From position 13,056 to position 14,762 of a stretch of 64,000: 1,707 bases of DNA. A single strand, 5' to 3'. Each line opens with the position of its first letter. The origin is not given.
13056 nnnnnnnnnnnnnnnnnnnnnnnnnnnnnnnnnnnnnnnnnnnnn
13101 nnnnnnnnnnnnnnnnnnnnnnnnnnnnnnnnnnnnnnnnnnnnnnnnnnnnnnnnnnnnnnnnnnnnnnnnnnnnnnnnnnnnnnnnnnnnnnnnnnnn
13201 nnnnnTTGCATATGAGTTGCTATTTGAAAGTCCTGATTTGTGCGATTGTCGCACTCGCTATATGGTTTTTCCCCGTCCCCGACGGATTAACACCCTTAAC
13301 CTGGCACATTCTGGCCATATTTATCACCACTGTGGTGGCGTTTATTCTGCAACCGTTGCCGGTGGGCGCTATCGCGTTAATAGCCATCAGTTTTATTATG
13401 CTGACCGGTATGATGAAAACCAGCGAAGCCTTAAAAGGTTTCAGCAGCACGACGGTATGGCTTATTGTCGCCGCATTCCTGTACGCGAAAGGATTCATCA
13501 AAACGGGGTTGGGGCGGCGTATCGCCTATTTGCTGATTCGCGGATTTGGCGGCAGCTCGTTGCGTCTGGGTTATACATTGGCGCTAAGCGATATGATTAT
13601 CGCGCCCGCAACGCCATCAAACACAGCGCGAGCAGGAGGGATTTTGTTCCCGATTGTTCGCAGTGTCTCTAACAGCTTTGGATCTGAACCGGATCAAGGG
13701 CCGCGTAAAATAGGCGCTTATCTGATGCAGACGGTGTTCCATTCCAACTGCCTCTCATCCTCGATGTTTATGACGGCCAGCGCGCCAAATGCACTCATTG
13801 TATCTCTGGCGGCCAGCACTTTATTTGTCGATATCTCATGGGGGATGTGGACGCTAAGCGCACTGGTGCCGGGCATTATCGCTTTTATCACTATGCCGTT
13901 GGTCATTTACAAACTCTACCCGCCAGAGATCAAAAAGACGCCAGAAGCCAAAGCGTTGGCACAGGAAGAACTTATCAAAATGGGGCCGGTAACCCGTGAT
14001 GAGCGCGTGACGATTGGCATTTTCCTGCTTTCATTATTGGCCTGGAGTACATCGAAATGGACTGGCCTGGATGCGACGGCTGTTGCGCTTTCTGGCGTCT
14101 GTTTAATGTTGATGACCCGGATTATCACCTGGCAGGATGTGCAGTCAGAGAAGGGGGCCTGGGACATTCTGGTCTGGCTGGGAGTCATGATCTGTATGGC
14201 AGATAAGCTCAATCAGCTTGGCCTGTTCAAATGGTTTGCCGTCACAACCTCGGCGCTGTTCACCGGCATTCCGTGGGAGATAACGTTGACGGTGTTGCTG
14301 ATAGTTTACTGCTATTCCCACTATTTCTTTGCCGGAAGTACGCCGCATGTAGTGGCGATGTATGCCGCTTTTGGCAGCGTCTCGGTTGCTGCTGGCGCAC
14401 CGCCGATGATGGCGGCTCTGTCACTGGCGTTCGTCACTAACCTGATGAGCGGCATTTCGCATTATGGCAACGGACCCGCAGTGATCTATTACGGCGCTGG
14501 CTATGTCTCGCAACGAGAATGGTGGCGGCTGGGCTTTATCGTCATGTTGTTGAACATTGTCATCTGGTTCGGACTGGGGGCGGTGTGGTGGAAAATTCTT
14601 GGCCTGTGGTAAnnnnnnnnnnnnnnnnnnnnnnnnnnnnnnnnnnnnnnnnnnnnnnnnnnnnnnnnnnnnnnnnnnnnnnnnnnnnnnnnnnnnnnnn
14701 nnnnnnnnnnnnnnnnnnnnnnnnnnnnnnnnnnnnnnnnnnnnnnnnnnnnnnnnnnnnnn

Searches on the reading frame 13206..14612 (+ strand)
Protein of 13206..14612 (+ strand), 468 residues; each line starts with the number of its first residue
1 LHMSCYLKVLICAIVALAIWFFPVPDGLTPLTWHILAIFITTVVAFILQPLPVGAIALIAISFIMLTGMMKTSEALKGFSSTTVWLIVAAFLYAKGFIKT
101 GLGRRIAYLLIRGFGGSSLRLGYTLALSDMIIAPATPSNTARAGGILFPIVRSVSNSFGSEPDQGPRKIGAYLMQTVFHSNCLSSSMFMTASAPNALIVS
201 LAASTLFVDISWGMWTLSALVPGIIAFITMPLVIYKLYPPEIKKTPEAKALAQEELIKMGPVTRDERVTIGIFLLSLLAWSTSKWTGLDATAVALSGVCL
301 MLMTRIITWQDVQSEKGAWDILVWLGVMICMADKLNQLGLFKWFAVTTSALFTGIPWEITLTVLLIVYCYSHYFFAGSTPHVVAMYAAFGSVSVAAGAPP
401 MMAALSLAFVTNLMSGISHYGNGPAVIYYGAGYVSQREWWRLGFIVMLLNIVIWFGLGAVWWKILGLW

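Call 4: search_protein_families(library=pfam, proteins=[window:13206-14612:+], max_evalue=1)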
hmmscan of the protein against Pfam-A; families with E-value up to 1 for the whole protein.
window:13206-14612:+ (468 aa): 3 families
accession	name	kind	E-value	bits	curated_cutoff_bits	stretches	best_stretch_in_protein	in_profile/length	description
PF00939.25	Na_sulph_symp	-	4.6e-158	527.5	27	1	7-468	5-472/472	Sodium:sulfate symporter transmembrane region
PF03600.22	CitMHS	-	3.9e-23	82.5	31.9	2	44-282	2-215/336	Citrate transporter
PF04281.18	Tom22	-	0.26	11.5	28.7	1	338-360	95-116/141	Mitochondrial import receptor subunit Tom22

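Call 12: find_related_loci(query=window:13212-14612:+, collection=genome_contigs, flank=6000)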
Query window:13212-14612:+ (466 aa) in genome_contigs; peptide patterns used: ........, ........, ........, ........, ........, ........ (x = any residue, [..] = any of these).
52 stretches matched a pattern; 10 encode a relative of the query (tblastn E <= 1e-3); 10 distinct loci.
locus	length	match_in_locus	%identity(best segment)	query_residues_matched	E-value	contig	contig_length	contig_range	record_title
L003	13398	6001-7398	100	1-466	0e+0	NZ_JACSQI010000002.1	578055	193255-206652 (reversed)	Escherichia whittamii strain Sa2BVA5 NODE_2_length_578055_cov_7.746463, whole genome shotgun sequence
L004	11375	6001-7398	99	1-466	0e+0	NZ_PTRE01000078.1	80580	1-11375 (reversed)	Escherichia sp. MOD1-EC7003 MOD1-EC7003_78_length_80582_cov_110, whole genome shotgun sequence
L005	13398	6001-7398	92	1-466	0e+0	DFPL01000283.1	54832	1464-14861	MAG TPA_asm: Enterobacteriaceae bacterium UBA3516 UBA3516_contig_485, whole genome shotgun sequence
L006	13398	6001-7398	95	1-466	0e+0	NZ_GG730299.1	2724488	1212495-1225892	Citrobacter youngae ATCC 29220 Scfld0, whole genome shotgun sequence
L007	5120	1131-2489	77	14-466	0e+0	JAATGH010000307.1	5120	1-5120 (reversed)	MAG: Enterobacterales bacterium isolate bin_314 k141_11751864, whole genome shotgun sequence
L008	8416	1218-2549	43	23-466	9e-129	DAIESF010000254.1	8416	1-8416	MAG TPA_asm: Gemmatimonadetes bacterium isolate clean1220 k141_1135256, whole genome shotgun sequence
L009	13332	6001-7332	43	23-466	2e-124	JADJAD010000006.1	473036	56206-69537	MAG: Gemmatimonadetes bacterium isolate AalW_18-Q3-R10-53_BATAC.281 tig00005177-10-4724870, whole genome shotgun sequenc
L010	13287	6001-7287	41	19-441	8e-100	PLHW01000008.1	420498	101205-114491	MAG: Acidobacteriaceae bacterium isolate bog_205 73.20110800_S1M.45_contig_47, whole genome shotgun sequence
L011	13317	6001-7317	22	20-455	6e-9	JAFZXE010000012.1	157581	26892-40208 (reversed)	MAG: Bacteroidales bacterium isolate RGIG8179 Water_buffalos_Rumen-3__c505912, whole genome shotgun sequence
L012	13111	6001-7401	22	8-455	1e-7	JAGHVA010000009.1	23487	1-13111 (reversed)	MAG: Candidatus Colimorpha onthohippi isolate E5_36 c_000001248581, whole genome shotgun sequence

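Call 37: search_protein_families(library=pfam, proteins=[L006:9824-10582:+, L006:10680-11072:+, L006:11091-11531:-, L006:11560-12507:-, L006:12683-13291:-, L006:5085-5681:-, L006:4053-4469:+, L006:3742-4056:+], max_evalue=0.001)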
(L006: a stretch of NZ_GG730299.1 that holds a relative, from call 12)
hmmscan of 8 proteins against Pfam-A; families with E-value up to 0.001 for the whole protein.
L006:9824-10582:+ (252 aa): 7 families
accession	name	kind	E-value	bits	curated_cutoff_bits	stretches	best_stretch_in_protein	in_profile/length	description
PF13649.12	Methyltransf_25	-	3.3e-16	60.2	27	1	36-122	2-95/97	Methyltransferase domain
PF08241.18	Methyltransf_11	-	1.7e-13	51.4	21.2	1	36-127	1-94/95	Methyltransferase domain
PF13847.12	Methyltransf_31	-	6.1e-13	49.1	27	1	34-135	6-118/145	Methyltransferase domain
PF13489.12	Methyltransf_23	-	3.7e-11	43.5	27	1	15-176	4-161/164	Methyltransferase domain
PF08242.18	Methyltransf_12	-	1.4e-10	42.2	30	1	36-126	1-98/98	Methyltransferase domain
PF01728.25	FtsJ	-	6.4e-09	36.4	24.1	1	23-97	12-95/181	FtsJ-like methyltransferase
PF05175.20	MTS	-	0.0001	22.4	23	1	28-87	28-92/170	Methyltransferase small domain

L006:10680-11072:+ (130 aa): 1 family
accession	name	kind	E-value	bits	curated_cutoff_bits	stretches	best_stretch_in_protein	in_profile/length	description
PF04828.22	GFA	-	3.7e-21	75.8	24.3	1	16-122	2-113/115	Glutathione-dependent formaldehyde-activating enzyme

L006:11091-11531:- (146 aa): 3 families
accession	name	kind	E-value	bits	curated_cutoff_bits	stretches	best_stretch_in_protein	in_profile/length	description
PF00583.31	Acetyltransf_1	-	3.1e-14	53.7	20.7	1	29-132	15-113/116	Acetyltransferase (GNAT) family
PF13508.13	Acetyltransf_7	-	2.5e-09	37.8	27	1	54-132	7-79/84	Acetyltransferase (GNAT) domain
PF13673.13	Acetyltransf_10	-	7e-05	23.2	23.6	1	34-132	16-104/128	Acetyltransferase (GNAT) domain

L006:11560-12507:- (315 aa): 1 family
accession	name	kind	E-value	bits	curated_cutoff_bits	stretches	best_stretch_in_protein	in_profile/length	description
PF25539.1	Bestrophin_2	-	2e-100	336.5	27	1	12-294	1-287/288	Bacterial/Fungal Bestrophin protein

L006:12683-13291:- (202 aa): 1 family
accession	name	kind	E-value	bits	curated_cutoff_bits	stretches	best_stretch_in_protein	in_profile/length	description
PF08125.19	Mannitol_dh_C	-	2.2e-51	174.5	30.7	1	2-189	11-189/190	Mannitol dehydrogenase C-terminal domain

L006:5085-5681:- (198 aa): 2 families
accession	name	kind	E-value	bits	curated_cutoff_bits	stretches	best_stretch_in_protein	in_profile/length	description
PF13302.13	Acetyltransf_3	-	4e-37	128.4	25.4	1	30-171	1-138/138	Acetyltransferase (GNAT) domain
PF00583.31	Acetyltransf_1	-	8.7e-12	45.8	20.7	1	55-170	10-116/116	Acetyltransferase (GNAT) family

L006:4053-4469:+ (138 aa): 1 family
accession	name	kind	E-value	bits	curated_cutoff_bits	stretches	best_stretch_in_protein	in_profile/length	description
PF01381.28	HTH_3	-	9.8e-10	38.8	23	1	84-135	1-53/55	Helix-turn-helix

L006:3742-4056:+ (104 aa): 1 family
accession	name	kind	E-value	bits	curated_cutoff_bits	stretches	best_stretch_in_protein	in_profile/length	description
PF09907.15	HigB_toxin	-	1.8e-19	70.2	27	1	26-93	8-73/74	HigB_toxin, RelE-like toxic component of a toxin-antitoxin system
